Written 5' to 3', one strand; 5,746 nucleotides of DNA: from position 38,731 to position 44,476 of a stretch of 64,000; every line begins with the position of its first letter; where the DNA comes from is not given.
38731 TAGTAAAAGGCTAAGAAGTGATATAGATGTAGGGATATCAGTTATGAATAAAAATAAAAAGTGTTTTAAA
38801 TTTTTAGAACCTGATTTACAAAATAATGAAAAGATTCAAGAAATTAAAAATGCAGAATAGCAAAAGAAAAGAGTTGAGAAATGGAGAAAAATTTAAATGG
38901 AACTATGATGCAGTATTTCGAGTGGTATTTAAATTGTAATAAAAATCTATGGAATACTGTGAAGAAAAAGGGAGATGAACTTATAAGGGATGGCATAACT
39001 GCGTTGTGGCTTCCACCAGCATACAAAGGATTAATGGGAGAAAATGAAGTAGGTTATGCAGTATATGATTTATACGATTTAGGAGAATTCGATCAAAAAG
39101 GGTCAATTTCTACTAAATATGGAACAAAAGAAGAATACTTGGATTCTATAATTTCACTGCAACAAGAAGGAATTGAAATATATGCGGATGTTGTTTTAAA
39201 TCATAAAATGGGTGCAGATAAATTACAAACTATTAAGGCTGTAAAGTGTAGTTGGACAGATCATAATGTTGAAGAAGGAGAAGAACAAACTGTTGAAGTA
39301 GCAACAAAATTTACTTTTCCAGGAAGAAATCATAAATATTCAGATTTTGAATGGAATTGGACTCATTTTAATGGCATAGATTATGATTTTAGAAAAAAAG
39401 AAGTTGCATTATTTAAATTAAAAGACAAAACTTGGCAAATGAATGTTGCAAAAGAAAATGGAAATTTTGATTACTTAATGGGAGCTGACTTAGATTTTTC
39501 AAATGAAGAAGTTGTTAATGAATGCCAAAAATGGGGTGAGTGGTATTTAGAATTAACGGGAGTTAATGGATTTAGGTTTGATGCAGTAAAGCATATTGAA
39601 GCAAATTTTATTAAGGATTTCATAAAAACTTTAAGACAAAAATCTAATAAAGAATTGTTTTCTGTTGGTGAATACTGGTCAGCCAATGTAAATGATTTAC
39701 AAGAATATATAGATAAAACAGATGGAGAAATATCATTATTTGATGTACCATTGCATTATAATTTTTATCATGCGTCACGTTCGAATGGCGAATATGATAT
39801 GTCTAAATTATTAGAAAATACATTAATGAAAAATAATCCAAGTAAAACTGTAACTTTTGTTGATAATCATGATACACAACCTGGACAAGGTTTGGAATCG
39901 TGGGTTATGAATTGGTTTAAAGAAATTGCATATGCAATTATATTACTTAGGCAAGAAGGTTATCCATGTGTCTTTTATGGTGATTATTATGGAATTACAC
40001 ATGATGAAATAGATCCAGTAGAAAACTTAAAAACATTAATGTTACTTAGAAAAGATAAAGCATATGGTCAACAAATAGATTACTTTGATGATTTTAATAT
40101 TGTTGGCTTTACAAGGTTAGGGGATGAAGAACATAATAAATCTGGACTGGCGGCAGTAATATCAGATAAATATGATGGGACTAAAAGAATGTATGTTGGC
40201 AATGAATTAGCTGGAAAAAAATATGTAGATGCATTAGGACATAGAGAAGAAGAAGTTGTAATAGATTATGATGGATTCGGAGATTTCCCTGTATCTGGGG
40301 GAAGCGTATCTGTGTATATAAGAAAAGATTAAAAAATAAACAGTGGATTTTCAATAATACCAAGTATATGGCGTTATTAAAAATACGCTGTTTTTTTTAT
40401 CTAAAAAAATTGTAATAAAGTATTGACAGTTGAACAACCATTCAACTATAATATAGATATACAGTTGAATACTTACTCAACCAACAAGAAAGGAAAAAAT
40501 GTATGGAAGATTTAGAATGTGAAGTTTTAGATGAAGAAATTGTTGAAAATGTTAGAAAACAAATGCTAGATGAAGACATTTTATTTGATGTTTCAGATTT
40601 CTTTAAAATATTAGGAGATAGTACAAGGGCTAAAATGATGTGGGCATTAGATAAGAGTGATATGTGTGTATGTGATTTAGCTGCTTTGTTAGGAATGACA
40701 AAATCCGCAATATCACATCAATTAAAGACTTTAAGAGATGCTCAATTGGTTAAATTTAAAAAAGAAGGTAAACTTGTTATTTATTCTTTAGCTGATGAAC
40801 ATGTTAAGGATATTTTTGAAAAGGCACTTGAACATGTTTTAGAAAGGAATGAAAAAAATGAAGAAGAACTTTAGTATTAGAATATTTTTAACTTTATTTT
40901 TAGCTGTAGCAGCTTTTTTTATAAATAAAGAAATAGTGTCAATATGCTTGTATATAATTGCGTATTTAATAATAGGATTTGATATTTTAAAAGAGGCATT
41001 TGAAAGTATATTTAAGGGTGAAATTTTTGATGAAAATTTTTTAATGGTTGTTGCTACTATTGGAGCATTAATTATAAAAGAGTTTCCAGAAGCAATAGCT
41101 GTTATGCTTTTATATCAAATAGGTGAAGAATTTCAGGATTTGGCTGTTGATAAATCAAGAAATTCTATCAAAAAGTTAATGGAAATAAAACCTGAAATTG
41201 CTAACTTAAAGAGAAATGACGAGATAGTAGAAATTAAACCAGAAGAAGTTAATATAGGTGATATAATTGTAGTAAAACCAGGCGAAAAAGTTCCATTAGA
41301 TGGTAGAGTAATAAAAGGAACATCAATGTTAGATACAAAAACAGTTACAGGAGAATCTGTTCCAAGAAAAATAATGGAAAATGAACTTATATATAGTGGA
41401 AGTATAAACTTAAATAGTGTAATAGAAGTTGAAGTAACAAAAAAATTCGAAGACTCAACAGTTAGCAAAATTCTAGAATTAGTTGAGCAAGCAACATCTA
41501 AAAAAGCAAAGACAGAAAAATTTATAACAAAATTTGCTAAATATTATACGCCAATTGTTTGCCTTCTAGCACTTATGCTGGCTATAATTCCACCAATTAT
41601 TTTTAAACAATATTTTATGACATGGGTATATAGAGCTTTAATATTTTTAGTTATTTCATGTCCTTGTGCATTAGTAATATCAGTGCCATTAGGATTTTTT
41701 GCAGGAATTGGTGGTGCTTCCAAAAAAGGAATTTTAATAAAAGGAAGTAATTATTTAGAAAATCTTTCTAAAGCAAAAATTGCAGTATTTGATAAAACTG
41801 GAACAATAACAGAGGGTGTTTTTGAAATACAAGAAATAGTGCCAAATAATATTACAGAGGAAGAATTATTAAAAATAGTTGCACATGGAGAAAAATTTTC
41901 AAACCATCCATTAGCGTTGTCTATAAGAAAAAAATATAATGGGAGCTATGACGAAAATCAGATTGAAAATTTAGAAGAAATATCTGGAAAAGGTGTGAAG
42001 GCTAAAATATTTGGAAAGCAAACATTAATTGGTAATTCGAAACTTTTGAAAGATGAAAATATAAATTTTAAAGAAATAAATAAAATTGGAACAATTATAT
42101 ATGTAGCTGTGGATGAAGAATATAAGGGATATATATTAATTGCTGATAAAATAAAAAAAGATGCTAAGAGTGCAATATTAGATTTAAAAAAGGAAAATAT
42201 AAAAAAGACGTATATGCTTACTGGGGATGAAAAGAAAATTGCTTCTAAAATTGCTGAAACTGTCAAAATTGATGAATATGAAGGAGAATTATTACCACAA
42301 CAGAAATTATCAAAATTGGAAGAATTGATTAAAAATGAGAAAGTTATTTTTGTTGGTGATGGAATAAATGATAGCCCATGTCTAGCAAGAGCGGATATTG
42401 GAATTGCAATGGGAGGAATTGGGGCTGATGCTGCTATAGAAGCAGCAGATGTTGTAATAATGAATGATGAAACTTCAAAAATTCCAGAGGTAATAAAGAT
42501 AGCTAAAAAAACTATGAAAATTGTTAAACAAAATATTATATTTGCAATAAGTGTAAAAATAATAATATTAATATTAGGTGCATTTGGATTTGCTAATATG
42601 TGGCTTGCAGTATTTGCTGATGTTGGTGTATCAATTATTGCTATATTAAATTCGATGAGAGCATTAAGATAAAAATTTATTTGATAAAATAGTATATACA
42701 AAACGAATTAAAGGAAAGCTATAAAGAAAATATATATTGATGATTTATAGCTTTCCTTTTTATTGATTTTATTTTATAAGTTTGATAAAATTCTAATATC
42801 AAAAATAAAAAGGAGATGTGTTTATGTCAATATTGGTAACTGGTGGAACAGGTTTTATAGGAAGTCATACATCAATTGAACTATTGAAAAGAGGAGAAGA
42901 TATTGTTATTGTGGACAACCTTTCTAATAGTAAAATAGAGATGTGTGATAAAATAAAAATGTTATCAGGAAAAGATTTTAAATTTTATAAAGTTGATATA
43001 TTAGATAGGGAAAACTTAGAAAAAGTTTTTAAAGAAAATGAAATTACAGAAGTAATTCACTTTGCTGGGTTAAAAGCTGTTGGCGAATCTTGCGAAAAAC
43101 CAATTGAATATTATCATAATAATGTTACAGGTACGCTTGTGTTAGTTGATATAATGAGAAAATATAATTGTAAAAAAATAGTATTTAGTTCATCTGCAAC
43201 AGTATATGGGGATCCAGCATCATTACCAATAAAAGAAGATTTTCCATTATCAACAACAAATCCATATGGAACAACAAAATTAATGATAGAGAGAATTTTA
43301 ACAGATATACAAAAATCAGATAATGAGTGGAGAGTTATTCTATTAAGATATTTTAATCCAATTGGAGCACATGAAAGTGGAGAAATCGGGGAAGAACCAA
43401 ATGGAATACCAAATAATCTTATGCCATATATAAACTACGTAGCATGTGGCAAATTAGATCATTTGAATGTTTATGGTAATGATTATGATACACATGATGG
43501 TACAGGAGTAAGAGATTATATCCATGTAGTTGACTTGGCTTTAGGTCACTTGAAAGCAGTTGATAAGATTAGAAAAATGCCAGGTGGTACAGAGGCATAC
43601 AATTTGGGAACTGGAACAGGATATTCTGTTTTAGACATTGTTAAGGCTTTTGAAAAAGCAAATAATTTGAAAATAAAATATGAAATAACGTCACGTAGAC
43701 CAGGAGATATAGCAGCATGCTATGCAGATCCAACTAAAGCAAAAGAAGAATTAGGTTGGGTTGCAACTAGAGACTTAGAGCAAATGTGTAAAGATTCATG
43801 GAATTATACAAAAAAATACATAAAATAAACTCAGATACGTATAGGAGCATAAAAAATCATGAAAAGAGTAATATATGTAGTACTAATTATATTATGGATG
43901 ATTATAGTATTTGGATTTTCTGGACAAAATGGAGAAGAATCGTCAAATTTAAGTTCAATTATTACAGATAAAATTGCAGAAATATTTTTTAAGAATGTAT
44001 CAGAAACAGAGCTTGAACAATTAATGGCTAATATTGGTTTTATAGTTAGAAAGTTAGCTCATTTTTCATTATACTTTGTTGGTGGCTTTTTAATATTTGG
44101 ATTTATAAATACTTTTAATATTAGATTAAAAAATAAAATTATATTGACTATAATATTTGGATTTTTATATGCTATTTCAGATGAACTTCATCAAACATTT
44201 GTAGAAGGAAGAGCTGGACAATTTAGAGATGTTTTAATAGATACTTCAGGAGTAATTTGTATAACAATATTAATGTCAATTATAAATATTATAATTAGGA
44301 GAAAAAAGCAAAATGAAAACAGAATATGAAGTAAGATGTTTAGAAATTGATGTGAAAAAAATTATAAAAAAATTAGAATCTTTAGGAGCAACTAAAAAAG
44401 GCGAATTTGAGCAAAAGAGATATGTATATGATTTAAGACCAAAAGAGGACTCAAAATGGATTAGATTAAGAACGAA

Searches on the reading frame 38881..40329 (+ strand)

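Call 38: search_protein_families(library=pfam, proteins=[window:38881-40329:+], max_evalue=0.00001)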
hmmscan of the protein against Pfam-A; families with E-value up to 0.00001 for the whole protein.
window:38881-40329:+ (483 aa): 1 family
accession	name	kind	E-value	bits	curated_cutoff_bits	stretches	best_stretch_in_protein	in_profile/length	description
PF00128.31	Alpha-amylase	-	2.8e-22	80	22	1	38-376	32-360/446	Alpha amylase, catalytic domain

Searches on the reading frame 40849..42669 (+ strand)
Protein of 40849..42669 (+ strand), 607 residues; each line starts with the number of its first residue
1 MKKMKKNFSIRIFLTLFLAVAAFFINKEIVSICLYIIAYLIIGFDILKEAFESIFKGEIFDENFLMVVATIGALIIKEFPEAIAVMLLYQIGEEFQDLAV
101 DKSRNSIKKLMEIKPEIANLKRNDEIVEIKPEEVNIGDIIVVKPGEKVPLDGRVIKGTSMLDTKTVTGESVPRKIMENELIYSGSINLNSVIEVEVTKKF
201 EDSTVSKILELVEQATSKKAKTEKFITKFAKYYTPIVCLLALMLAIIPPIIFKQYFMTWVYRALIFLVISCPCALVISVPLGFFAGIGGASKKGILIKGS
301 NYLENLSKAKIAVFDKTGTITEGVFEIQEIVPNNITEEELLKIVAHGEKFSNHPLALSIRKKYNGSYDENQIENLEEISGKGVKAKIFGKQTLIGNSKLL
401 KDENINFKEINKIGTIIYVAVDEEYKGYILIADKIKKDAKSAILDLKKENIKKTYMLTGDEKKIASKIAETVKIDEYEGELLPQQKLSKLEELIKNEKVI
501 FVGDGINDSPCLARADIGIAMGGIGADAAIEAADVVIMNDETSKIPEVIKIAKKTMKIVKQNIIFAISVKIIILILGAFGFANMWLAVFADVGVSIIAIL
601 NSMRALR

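Call 38: search_protein_families(library=pfam, proteins=[window:40849-42669:+], max_evalue=0.00001)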
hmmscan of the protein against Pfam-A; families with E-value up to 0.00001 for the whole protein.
window:40849-42669:+ (607 aa): 2 families
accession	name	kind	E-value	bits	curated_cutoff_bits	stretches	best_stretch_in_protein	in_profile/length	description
PF00122.25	E1-E2_ATPase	-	2.3e-51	174.3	28.1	1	113-293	2-181/181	E1-E2 ATPase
PF00702.32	Hydrolase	-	1.8e-29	104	26.4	1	310-516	2-191/191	haloacid dehalogenase-like hydrolase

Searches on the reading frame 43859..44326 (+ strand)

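Call 38: search_protein_families(library=pfam, proteins=[window:43859-44326:+], max_evalue=0.00001)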
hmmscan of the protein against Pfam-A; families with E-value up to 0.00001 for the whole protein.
window:43859-44326:+ (156 aa): 1 family
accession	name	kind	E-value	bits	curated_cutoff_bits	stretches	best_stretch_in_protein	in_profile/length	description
PF04892.17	VanZ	-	1.8e-21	77.5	30.1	1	7-142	2-125/126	VanZ like family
